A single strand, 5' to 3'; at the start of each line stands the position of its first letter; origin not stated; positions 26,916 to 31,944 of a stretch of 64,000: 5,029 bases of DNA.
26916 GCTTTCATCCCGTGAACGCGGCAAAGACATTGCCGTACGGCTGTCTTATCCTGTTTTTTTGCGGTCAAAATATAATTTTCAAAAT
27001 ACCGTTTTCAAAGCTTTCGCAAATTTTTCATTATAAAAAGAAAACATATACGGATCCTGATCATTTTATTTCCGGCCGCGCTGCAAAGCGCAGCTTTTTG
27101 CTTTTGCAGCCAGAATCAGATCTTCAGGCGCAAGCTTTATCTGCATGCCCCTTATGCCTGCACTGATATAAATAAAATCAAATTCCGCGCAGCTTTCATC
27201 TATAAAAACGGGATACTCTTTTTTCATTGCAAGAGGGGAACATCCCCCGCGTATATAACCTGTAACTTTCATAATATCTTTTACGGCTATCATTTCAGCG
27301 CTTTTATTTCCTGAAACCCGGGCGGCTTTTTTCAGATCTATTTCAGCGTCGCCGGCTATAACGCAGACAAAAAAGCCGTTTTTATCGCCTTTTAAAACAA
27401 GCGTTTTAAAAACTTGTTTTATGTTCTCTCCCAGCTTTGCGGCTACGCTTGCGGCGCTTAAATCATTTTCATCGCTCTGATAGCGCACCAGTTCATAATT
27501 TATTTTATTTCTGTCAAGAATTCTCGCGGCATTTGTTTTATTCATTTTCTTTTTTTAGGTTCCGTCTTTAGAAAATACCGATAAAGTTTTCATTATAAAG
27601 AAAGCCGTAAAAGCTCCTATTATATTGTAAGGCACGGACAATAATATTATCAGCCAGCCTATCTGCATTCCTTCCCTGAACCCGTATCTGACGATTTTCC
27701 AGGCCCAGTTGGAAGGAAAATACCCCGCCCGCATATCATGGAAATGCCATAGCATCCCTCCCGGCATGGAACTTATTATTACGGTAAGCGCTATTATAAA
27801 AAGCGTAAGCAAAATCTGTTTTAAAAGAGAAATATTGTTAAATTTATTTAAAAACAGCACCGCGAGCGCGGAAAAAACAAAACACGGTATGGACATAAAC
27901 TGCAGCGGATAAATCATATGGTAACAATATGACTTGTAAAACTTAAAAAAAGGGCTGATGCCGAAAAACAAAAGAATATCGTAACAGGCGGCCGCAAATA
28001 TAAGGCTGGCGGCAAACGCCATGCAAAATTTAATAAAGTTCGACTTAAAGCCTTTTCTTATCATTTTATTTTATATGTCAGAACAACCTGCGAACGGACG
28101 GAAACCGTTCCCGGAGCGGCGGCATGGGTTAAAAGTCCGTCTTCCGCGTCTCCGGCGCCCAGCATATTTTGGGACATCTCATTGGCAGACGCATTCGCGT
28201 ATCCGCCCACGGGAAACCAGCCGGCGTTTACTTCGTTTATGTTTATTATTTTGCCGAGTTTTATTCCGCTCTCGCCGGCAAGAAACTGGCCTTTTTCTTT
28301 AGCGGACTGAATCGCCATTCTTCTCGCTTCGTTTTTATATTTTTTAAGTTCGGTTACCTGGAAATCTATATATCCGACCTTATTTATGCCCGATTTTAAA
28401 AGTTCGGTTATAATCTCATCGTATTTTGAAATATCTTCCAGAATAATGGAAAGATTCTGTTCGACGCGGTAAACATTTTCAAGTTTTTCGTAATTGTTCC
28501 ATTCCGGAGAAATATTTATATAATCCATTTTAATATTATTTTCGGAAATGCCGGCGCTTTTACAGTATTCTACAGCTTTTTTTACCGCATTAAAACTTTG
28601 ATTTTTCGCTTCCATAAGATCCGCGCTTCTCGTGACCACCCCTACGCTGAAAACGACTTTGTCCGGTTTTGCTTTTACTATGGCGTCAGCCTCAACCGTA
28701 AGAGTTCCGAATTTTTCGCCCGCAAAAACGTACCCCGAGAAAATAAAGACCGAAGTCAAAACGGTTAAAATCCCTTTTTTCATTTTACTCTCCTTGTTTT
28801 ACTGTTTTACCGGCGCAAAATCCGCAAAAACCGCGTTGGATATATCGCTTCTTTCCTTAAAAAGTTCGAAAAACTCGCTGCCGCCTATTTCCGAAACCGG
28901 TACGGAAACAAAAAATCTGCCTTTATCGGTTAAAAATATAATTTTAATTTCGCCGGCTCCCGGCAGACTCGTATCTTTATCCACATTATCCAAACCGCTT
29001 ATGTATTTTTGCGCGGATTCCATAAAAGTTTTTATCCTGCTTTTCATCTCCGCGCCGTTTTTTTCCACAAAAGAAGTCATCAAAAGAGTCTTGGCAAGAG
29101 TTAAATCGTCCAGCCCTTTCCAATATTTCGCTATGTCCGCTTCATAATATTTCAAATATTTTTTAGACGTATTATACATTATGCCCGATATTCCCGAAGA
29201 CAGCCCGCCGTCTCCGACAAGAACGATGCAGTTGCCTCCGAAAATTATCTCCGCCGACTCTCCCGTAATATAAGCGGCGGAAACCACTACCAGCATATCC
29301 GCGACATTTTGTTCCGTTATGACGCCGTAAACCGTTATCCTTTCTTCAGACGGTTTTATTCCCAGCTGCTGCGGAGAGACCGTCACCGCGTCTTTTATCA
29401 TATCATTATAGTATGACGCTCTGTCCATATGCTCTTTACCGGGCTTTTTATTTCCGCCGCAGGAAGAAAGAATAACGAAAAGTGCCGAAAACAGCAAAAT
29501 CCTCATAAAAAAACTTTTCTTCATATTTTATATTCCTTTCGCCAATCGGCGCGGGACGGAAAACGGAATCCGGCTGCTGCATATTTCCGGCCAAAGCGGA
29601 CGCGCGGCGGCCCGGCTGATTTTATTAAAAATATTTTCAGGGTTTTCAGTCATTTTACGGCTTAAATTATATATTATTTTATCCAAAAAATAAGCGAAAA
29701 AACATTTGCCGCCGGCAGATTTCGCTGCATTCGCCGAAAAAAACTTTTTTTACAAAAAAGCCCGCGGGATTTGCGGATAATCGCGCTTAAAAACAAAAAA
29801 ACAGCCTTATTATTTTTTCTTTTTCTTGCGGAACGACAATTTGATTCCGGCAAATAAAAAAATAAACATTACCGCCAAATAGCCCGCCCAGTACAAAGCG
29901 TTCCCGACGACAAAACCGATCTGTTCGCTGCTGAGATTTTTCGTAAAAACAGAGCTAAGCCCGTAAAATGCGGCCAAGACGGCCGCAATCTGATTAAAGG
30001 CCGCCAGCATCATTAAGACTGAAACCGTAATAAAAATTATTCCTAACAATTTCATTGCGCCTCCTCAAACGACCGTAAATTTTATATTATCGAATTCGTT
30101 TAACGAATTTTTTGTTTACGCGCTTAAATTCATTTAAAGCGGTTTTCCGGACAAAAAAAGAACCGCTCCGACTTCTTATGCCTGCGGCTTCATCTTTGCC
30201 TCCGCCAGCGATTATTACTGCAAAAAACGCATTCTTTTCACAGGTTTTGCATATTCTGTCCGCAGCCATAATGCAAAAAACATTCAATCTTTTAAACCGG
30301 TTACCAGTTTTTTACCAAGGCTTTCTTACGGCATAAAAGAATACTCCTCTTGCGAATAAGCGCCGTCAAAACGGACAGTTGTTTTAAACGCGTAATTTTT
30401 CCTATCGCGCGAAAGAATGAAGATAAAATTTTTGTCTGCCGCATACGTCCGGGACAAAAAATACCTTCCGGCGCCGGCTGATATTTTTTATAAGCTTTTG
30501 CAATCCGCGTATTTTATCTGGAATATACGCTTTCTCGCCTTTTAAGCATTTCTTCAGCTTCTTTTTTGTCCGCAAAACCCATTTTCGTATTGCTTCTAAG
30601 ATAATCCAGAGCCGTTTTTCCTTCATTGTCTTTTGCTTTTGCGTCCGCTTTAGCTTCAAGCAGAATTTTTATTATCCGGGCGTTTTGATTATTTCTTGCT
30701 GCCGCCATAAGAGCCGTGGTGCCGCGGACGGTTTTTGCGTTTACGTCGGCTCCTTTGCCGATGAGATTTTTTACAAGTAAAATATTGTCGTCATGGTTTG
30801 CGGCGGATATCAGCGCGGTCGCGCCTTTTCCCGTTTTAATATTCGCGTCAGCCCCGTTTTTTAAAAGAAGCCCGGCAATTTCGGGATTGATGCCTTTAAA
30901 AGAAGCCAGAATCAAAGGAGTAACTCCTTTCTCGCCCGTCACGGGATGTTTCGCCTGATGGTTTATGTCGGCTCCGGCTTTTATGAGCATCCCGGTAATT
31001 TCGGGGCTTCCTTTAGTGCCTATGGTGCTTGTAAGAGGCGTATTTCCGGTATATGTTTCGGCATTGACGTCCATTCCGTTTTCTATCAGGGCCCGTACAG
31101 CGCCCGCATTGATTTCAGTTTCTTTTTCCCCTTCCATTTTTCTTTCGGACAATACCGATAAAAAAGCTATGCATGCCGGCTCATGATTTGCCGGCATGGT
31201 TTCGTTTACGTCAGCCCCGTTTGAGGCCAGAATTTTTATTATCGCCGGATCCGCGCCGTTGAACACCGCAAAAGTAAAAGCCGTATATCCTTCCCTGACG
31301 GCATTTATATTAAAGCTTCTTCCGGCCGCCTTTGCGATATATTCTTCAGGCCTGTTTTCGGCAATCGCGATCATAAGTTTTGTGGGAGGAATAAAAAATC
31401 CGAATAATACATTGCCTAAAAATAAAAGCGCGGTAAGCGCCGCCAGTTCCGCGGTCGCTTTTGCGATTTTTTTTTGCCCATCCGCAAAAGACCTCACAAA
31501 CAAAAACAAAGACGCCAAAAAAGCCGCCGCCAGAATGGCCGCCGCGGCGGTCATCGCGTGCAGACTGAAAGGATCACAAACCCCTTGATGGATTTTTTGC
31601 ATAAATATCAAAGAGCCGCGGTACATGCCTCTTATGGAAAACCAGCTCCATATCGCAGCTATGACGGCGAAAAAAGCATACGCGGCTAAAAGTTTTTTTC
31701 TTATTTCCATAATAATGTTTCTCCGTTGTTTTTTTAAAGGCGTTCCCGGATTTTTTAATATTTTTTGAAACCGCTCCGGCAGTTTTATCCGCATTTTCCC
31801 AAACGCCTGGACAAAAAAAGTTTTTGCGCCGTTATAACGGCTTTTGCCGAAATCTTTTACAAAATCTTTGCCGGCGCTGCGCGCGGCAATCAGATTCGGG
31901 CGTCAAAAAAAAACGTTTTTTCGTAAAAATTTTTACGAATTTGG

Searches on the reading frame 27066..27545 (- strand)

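Call 85: search_protein_families(library=pfam, proteins=[window:27066-27545:-], max_evalue=0.01)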
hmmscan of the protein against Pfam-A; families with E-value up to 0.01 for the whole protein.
window:27066-27545:- (159 aa): 1 family
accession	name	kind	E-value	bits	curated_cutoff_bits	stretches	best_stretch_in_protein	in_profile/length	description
PF04073.20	tRNA_edit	-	2.7e-29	102.2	25.5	1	30-144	6-121/123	Aminoacyl-tRNA editing domain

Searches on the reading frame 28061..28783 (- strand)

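Call 85: search_protein_families(library=pfam, proteins=[window:28061-28783:-], max_evalue=0.01)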
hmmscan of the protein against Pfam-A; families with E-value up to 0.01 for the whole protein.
window:28061-28783:- (240 aa): 1 family
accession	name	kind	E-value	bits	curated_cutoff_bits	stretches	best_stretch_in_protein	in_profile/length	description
PF04402.19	SIMPL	-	1.9e-37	130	25.2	1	28-237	1-205/205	Protein of unknown function (DUF541)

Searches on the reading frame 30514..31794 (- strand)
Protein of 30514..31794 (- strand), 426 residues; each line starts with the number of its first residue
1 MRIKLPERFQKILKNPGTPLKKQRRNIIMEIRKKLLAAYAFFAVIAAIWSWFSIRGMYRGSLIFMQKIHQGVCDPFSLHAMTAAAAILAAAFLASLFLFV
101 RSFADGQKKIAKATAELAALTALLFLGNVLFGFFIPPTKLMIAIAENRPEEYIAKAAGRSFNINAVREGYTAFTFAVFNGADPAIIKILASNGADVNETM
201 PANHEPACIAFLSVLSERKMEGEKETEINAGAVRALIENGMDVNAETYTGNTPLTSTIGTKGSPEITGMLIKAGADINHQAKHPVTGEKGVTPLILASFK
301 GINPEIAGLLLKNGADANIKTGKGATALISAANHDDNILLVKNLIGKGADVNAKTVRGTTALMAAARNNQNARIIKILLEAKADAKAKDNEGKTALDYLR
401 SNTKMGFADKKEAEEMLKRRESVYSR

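Call 16: find_encoding_contigs(protein=window:30514-31794:-, flank=10000, max_places=3)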
Protein window:30514-31794:- (426 aa): no gene with exactly this product is on record in the collection.

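Call 18: search_protein_families(library=pfam, proteins=[window:30514-31794:-], max_evalue=0.001)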
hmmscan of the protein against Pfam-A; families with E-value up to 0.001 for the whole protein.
window:30514-31794:- (426 aa): 6 families
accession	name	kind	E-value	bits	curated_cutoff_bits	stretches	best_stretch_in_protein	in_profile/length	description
PF12796.13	Ank_2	-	5.7e-29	101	27.3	3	328-398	1-66/90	Ankyrin repeats (3 copies)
PF00023.36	Ank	-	3e-26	90.4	21.1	1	358-390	2-33/33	Ankyrin repeat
PF13857.12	Ank_5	-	3.9e-24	84.9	27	3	348-398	6-55/56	Ankyrin repeats (many copies)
PF13637.12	Ank_4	-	2.1e-23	82.3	22.7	1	335-379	7-50/50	Ankyrin repeats (many copies)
PF13606.12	Ank_3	-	1.4e-17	62.1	22.3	0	168-197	1-29/30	Ankyrin repeat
PF23745.1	ANK_LRRK2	-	0.00011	22.5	27.5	0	327-383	33-88/130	LRRK2 ANK repeat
